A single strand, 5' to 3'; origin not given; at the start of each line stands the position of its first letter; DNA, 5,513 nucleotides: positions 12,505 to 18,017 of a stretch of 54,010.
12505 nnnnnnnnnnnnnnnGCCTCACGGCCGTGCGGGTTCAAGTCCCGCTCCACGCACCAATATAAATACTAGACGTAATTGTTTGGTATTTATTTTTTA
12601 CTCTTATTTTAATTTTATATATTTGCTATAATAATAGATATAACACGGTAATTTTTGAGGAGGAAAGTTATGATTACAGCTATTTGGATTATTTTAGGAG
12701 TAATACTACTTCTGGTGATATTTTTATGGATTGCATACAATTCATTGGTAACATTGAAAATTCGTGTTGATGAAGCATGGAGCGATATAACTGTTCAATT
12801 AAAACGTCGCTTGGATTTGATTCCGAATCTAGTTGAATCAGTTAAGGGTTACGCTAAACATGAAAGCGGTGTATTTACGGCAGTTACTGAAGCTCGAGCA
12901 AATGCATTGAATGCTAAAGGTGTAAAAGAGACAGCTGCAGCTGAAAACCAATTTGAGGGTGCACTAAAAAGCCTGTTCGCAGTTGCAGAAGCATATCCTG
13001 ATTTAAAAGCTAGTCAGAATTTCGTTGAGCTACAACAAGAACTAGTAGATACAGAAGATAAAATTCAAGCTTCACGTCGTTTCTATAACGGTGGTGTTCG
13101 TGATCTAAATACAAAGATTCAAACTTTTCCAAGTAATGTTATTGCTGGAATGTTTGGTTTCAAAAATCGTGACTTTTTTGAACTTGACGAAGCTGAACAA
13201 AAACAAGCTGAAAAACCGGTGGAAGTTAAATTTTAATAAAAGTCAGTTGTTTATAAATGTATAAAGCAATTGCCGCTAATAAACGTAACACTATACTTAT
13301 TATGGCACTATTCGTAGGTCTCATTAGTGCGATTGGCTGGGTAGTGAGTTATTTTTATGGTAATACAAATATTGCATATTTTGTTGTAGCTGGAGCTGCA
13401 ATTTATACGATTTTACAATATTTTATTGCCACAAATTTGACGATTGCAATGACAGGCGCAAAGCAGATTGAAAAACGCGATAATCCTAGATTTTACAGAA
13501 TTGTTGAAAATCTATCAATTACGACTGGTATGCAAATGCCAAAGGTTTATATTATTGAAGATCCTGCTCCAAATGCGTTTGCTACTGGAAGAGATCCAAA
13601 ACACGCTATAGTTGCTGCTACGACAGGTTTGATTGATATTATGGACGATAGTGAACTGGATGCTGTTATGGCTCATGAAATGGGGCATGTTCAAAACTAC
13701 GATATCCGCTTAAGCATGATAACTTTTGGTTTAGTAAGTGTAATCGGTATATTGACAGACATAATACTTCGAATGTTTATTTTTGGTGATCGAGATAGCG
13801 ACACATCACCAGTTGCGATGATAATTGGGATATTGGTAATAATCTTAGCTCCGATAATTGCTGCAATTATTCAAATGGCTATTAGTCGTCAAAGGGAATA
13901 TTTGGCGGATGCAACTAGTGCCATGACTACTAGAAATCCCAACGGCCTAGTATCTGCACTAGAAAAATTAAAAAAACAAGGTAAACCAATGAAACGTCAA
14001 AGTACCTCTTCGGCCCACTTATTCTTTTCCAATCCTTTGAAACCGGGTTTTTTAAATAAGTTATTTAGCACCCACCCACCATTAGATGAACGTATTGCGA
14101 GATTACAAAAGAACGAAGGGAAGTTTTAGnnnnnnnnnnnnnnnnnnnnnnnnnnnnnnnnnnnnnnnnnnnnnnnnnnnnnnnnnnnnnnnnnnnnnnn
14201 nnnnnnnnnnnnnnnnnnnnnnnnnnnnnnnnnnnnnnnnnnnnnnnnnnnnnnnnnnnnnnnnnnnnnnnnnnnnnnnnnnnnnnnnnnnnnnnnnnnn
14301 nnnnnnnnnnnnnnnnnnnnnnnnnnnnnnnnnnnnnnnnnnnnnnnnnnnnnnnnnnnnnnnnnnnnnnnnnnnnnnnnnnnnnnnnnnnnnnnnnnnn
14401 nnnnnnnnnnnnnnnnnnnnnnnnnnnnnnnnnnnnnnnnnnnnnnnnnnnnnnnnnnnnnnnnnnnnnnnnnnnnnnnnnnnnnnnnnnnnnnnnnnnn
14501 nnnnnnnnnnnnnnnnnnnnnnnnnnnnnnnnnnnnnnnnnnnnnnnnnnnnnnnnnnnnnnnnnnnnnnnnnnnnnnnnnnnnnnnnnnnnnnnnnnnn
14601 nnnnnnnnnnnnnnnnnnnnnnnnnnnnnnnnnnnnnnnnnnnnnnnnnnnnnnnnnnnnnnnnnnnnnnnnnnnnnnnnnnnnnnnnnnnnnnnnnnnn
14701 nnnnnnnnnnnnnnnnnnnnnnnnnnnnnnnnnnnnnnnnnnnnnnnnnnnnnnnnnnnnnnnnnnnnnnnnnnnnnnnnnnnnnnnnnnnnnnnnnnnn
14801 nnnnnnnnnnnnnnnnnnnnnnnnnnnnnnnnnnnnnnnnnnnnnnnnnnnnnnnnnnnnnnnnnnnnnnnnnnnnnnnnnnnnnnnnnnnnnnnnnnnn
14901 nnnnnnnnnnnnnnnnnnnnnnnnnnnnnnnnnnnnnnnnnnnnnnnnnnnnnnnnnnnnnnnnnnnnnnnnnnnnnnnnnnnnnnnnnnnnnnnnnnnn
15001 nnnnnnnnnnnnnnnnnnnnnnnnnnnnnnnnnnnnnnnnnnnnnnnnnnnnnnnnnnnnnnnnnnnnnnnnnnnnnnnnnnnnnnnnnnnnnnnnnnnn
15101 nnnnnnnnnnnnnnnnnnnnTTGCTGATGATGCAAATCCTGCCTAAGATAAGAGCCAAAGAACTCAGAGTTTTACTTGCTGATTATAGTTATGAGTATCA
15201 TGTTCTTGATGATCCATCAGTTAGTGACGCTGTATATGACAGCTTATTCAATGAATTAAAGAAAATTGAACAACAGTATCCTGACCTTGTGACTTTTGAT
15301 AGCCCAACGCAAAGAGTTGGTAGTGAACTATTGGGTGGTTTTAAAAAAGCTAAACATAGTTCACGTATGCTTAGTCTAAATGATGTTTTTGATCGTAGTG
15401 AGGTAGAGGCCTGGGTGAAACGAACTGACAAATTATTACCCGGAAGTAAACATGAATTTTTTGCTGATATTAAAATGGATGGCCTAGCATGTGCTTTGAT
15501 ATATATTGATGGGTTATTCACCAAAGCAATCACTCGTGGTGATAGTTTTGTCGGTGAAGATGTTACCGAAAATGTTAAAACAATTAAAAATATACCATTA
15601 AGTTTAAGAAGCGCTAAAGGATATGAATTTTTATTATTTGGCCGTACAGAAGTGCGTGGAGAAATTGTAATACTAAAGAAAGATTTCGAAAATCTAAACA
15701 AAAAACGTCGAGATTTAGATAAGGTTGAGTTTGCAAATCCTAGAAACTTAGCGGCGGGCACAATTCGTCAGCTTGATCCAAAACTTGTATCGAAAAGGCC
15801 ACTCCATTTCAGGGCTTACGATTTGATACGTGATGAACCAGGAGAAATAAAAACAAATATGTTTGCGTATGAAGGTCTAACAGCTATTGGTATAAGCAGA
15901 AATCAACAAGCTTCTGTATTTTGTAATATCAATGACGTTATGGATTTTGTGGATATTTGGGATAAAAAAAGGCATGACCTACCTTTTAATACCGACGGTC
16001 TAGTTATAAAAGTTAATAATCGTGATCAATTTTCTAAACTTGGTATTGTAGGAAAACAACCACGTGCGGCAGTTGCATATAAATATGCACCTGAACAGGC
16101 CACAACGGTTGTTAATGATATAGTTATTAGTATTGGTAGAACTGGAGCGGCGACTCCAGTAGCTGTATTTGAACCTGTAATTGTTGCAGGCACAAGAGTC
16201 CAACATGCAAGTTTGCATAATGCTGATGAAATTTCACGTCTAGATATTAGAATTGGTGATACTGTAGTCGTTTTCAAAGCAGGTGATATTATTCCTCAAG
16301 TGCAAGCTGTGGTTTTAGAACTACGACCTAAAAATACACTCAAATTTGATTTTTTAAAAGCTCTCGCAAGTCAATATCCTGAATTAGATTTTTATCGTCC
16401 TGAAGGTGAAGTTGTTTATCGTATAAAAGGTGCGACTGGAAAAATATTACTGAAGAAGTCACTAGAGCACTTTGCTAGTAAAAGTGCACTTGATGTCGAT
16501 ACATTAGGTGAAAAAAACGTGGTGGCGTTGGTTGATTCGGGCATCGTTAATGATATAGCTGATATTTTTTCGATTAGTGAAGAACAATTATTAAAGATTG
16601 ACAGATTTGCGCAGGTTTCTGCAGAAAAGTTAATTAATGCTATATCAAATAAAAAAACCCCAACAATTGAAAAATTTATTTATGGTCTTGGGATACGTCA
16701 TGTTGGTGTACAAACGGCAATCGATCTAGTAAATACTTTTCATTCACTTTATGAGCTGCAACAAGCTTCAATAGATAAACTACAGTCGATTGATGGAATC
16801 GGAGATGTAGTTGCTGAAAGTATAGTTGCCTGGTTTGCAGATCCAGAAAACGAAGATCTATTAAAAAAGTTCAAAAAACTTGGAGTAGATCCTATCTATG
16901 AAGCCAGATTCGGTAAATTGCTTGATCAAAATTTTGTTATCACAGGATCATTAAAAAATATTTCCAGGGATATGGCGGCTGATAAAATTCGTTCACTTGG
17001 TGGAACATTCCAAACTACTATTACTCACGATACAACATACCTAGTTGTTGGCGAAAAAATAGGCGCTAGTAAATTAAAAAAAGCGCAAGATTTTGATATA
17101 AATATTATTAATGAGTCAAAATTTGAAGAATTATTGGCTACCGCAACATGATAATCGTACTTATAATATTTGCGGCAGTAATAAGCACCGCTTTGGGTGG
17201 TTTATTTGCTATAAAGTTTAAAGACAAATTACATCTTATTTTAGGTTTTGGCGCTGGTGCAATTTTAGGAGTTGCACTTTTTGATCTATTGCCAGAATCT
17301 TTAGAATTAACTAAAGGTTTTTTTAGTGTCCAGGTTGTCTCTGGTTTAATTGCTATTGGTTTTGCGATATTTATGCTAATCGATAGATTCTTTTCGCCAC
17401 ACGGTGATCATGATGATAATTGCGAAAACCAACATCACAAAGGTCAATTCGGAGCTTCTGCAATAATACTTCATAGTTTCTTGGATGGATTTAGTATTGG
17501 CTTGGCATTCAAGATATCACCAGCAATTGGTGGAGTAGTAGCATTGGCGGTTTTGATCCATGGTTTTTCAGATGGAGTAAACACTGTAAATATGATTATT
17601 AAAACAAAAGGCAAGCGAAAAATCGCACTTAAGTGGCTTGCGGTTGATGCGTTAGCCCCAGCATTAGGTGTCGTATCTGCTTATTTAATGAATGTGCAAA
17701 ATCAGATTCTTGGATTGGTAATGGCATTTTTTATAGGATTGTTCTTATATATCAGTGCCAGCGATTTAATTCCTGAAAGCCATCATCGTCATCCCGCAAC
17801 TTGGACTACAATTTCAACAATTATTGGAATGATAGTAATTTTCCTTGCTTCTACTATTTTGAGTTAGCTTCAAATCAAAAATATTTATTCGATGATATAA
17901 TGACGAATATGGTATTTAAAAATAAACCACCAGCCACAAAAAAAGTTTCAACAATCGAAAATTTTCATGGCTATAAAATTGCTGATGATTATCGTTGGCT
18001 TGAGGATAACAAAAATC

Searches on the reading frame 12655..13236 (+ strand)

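Call 69: search_protein_families(library=pfam, proteins=[window:12655-13236:+], max_evalue=0.001)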
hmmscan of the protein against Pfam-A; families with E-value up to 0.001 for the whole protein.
window:12655-13236:+ (193 aa): 1 family
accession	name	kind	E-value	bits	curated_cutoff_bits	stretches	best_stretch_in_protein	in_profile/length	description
PF04011.17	LemA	-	3.2e-61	206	26.2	1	41-193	1-149/149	LemA family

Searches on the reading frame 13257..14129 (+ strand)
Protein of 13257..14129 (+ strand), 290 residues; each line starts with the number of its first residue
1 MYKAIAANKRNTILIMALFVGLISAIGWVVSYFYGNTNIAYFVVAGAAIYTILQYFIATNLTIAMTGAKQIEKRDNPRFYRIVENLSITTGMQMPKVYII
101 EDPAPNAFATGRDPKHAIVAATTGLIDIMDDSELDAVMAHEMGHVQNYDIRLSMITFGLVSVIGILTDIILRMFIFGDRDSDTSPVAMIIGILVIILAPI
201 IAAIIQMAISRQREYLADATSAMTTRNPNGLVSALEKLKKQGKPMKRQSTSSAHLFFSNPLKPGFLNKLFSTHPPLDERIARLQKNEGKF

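Call 69: search_protein_families(library=pfam, proteins=[window:13257-14129:+], max_evalue=0.001)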
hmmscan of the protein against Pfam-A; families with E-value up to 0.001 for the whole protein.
window:13257-14129:+ (290 aa): 1 family
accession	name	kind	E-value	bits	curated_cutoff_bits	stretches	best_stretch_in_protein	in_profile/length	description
PF01435.24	Peptidase_M48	-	3.6e-34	118.6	20.3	1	75-285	3-184/186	Peptidase family M48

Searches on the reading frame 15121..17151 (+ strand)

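Call 69: search_protein_families(library=pfam, proteins=[window:15121-17151:+], max_evalue=0.001)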
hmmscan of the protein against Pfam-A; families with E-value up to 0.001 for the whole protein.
window:15121-17151:+ (676 aa): 7 families
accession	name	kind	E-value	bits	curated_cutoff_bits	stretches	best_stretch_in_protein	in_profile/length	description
PF01653.23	DNA_ligase_aden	-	1.5e-77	261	27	1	73-325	3-253/253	NAD-dependent DNA ligase adenylation domain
PF03120.22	DNA_ligase_OB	-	9.5e-31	105.9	32.9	1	328-405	1-78/79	NAD-dependent DNA ligase OB-fold domain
PF12826.13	HHH_2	-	4.3e-23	81.7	27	1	518-580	1-63/64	Helix-hairpin-helix motif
PF00533.33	BRCT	-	1.7e-11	44.6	21.3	1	599-671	5-77/78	BRCA1 C Terminus (BRCT) domain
PF14520.12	HHH_5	-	3.2e-11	44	27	1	523-569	5-52/57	Helix-hairpin-helix domain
PF22745.1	Nlig-Ia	-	1.9e-06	28.9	27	1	10-58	6-52/92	DNA ligase-like, N-terminal NAD+-binding domain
PF12738.14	PTCB-BRCT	-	0.00016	22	22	1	616-664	13-60/63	twin BRCT domain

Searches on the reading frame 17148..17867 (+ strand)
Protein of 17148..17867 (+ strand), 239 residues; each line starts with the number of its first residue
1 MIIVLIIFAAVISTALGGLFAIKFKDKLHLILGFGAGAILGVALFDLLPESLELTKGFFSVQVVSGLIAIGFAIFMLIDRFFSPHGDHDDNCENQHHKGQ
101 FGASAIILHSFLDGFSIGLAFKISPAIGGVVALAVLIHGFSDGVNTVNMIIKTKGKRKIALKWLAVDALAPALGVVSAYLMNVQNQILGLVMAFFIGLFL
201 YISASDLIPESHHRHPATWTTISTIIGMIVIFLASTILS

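Call 69: search_protein_families(library=pfam, proteins=[window:17148-17867:+], max_evalue=0.001)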
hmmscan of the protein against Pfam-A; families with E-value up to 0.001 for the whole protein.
window:17148-17867:+ (239 aa): 2 families
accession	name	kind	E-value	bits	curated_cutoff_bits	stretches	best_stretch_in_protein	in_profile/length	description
PF02535.28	Zip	-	3.7e-22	79.4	35.1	2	87-229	166-313/323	ZIP Zinc transporter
PF18895.5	T4SS_pilin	-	0.00044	20.7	26.6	1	179-238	8-68/71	Type IV secretion system pilin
